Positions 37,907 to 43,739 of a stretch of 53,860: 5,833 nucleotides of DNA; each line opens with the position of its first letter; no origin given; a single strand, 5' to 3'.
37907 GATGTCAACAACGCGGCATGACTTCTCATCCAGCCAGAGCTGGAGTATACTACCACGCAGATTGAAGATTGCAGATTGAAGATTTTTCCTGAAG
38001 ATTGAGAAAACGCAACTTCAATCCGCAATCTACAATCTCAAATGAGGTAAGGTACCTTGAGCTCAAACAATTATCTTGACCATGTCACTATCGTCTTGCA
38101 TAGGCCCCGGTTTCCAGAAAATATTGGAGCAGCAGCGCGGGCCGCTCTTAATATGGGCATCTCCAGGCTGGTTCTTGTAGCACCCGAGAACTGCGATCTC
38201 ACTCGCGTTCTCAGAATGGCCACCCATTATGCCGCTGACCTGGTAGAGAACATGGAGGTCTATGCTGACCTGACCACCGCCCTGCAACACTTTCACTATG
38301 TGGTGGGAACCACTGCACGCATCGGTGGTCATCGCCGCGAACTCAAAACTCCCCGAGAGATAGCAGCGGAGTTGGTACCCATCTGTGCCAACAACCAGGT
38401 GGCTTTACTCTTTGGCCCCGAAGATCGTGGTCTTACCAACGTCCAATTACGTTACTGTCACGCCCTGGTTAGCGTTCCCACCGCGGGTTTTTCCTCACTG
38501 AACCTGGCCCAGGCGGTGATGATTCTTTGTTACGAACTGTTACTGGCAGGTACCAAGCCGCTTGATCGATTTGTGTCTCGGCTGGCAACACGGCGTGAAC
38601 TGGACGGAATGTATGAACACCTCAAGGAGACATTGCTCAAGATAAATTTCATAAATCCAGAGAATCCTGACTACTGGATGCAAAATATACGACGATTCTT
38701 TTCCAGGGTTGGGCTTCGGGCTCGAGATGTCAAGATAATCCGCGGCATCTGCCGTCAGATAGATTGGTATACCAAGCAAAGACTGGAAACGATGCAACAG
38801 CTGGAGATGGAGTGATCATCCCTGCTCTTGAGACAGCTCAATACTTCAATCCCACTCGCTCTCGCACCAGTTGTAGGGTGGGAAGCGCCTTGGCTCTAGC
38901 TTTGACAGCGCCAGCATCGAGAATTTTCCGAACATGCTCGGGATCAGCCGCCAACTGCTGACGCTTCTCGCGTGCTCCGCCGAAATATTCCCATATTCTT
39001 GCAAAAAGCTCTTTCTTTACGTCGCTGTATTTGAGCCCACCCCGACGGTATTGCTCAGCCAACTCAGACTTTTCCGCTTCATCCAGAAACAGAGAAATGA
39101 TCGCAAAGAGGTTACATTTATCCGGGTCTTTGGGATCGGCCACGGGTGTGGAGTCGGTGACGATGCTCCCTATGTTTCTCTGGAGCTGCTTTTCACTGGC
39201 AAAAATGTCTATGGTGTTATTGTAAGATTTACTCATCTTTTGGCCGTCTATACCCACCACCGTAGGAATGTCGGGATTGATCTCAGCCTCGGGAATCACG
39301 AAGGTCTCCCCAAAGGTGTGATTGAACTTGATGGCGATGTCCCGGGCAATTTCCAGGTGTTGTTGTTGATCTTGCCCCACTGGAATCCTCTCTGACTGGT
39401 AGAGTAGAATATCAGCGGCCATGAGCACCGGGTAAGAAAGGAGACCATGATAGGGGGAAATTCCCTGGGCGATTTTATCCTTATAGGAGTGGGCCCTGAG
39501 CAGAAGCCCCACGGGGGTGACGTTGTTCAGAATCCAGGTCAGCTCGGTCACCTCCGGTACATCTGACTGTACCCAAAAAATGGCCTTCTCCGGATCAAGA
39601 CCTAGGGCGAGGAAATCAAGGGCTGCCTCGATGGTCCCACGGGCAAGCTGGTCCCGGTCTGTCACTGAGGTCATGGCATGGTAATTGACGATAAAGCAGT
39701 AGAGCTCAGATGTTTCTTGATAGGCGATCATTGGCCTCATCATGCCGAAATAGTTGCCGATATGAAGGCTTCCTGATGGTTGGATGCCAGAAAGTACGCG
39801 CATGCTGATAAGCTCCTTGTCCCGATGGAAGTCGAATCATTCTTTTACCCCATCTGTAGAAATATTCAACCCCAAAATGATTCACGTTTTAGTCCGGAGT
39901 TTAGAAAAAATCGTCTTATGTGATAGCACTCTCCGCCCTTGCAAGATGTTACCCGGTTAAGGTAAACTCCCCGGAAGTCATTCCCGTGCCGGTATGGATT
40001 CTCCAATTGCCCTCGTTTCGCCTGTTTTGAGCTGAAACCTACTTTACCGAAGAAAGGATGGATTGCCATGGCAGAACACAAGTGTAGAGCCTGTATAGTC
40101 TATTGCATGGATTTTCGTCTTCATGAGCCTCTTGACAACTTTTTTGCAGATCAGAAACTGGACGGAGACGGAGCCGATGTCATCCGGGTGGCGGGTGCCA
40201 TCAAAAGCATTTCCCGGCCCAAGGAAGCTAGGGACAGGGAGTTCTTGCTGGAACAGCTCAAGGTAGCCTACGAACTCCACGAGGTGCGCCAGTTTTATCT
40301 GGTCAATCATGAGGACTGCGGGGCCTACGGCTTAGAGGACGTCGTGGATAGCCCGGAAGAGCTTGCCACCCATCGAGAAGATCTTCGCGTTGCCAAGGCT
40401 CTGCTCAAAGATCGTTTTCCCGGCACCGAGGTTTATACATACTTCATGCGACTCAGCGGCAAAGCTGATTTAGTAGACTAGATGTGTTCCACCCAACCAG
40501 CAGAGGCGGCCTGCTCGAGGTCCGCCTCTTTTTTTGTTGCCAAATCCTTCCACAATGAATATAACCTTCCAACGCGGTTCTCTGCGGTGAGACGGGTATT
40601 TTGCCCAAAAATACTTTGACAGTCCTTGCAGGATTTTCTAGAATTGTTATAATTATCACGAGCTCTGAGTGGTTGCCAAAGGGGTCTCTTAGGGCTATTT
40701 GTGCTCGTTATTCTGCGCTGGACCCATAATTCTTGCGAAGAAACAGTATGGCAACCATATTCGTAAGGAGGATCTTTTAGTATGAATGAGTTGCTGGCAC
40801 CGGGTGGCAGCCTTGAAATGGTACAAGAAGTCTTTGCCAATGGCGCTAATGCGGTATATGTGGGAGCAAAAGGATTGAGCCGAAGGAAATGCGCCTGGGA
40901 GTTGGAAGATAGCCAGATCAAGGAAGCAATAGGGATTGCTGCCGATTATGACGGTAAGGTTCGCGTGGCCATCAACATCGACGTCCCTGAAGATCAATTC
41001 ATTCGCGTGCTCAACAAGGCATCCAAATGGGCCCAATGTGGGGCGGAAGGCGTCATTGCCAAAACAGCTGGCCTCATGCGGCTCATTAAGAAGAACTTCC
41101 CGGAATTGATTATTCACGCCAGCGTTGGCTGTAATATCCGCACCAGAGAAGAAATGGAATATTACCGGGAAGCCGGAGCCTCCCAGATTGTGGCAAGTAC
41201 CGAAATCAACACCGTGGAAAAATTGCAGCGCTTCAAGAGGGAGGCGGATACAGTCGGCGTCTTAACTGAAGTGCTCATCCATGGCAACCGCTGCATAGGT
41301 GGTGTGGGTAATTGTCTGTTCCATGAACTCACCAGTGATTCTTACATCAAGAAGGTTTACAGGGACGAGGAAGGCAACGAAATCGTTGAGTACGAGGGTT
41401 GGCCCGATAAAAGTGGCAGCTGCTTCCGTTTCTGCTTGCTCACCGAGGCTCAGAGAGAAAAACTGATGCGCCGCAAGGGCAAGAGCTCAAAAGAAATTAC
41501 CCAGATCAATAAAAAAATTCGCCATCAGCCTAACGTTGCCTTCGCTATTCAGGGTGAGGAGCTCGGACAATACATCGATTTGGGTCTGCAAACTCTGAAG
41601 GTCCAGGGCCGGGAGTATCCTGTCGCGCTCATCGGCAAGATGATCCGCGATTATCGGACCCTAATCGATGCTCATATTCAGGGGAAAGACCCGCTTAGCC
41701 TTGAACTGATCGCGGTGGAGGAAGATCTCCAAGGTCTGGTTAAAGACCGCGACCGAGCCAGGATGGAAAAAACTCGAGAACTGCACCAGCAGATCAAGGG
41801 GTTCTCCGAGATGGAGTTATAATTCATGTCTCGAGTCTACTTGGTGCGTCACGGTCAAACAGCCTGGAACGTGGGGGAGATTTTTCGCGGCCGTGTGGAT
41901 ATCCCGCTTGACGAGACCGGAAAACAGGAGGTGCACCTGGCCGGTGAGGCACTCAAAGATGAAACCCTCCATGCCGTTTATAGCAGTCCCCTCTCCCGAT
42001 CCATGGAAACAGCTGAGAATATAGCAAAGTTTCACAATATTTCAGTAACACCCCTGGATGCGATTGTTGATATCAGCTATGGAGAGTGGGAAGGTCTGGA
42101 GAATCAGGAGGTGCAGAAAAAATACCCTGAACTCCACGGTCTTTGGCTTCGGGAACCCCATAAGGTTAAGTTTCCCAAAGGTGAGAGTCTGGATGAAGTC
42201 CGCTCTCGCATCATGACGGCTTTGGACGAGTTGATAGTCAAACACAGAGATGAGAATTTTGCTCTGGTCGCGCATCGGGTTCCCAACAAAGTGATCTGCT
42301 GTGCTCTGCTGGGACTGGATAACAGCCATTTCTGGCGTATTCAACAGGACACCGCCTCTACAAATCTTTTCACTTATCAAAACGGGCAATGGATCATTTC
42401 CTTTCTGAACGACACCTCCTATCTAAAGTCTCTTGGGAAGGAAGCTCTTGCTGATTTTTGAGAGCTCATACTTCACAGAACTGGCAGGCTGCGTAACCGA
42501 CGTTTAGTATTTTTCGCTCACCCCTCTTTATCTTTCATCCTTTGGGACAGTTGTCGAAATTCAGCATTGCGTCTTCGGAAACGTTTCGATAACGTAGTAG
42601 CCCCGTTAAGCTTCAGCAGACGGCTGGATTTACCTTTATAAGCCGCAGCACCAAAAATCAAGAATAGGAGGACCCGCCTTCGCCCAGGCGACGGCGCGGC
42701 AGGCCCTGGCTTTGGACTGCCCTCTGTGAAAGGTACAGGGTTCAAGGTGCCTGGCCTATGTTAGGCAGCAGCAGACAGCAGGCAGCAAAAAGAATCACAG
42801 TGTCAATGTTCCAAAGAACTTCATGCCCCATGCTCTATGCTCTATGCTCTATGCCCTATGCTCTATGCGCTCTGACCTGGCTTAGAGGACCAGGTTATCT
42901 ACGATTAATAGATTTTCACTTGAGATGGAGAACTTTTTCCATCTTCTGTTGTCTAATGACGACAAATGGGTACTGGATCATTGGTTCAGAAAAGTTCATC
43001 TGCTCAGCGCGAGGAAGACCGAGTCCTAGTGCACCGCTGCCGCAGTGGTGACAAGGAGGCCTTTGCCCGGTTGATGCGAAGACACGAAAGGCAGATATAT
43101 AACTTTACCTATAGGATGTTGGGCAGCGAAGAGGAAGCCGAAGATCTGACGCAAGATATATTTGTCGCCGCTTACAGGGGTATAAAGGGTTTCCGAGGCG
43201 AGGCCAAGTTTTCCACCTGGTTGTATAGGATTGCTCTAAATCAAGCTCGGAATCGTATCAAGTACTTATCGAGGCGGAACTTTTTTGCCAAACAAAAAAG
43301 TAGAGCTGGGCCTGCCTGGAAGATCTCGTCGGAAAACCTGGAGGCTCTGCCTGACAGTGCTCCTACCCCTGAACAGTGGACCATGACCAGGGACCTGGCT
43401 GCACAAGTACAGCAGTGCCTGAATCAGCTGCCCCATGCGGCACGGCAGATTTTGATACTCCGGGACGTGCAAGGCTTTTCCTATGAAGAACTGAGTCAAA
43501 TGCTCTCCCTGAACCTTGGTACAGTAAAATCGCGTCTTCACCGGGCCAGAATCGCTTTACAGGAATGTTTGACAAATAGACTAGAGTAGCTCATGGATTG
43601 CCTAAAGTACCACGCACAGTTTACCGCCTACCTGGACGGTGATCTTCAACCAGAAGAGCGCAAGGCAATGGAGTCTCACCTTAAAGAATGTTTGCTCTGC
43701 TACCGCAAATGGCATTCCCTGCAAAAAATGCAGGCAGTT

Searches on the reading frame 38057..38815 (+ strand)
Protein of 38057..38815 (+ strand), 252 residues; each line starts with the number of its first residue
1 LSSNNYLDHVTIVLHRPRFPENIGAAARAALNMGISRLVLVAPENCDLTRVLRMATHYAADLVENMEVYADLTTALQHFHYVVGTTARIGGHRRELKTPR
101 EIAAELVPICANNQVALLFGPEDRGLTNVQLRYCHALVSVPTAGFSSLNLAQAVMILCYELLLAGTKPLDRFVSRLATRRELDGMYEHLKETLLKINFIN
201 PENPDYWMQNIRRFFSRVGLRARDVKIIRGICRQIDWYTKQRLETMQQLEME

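Call 76: search_protein_families(library=pfam, proteins=[window:38057-38815:+], max_evalue=0.00001)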
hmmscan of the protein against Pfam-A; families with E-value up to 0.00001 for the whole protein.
window:38057-38815:+ (252 aa): 1 family
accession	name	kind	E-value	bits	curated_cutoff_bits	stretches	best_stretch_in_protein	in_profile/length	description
PF00588.24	SpoU_methylase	-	1.1e-25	90.8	29.7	1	10-159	2-142/142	SpoU rRNA Methylase family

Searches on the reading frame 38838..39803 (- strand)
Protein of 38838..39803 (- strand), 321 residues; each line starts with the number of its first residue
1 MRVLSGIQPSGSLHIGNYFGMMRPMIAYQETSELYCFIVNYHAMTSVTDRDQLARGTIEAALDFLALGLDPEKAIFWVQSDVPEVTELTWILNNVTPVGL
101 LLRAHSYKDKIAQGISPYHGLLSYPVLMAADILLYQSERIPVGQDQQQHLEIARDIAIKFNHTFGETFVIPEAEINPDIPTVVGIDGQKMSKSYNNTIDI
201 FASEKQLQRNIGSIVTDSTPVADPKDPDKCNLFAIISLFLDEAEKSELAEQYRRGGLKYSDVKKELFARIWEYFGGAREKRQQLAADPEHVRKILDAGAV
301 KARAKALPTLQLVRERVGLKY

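Call 17: search_protein_families(library=pfam, proteins=[window:38838-39803:-], max_evalue=0.001)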
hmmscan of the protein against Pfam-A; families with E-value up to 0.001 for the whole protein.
window:38838-39803:- (321 aa): 1 family
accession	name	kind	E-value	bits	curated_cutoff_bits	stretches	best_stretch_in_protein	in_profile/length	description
PF00579.31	tRNA-synt_1b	-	2e-55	188.6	21.1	1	1-272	6-289/292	tRNA synthetases class I (W and Y)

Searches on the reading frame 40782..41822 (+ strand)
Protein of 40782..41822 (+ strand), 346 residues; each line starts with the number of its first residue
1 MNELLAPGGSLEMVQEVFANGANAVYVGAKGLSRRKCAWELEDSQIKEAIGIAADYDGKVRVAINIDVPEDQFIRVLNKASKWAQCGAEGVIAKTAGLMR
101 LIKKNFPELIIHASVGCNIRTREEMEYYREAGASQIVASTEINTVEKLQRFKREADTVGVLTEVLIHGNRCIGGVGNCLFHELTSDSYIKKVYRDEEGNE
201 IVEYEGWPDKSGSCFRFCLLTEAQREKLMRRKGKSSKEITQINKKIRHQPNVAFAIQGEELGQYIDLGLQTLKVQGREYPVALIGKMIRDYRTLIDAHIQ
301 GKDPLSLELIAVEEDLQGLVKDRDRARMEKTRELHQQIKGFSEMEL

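Call 17: search_protein_families(library=pfam, proteins=[window:40782-41822:+], max_evalue=0.001)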
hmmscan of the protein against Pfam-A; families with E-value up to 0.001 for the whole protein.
window:40782-41822:+ (346 aa): 2 families
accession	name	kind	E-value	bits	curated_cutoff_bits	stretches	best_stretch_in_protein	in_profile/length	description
PF01136.24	Peptidase_U32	-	2.2e-32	112.7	22.4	1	80-305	8-203/233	Peptidase family U32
PF00977.27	His_biosynth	-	0.00042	20.3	23.6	0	98-158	61-119/228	Histidine biosynthesis protein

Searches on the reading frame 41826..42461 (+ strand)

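Call 17: search_protein_families(library=pfam, proteins=[window:41826-42461:+], max_evalue=0.001)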
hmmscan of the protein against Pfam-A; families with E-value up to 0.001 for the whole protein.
window:41826-42461:+ (211 aa): 1 family
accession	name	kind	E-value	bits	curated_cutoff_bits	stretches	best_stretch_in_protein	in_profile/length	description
PF00300.27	His_Phos_1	-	5.3e-62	209.4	21.7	1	4-197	1-194/194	Histidine phosphatase superfamily (branch 1)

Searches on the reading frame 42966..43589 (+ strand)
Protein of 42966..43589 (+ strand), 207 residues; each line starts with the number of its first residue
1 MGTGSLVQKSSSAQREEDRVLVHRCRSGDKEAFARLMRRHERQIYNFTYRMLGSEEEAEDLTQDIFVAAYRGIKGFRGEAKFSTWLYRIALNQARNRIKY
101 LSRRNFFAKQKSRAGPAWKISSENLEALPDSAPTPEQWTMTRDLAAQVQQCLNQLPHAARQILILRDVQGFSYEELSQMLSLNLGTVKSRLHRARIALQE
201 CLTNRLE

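Call 17: search_protein_families(library=pfam, proteins=[window:42966-43589:+], max_evalue=0.001)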
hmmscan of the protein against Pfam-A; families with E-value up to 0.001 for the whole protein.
window:42966-43589:+ (207 aa): 4 families
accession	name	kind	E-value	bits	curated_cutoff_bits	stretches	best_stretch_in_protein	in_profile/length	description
PF04542.20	Sigma70_r2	-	5.5e-20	71.4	24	1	36-103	1-70/71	Sigma-70 region 2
PF08281.18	Sigma70_r4_2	-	2.8e-17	62.5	25.7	1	147-198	3-54/54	Sigma-70, region 4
PF04545.22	Sigma70_r4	-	9e-11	41.6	24.1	1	151-199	1-49/50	Sigma-70, region 4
PF07638.17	Sigma70_ECF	-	4.8e-07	30.3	21.1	1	21-200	7-181/185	ECF sigma factor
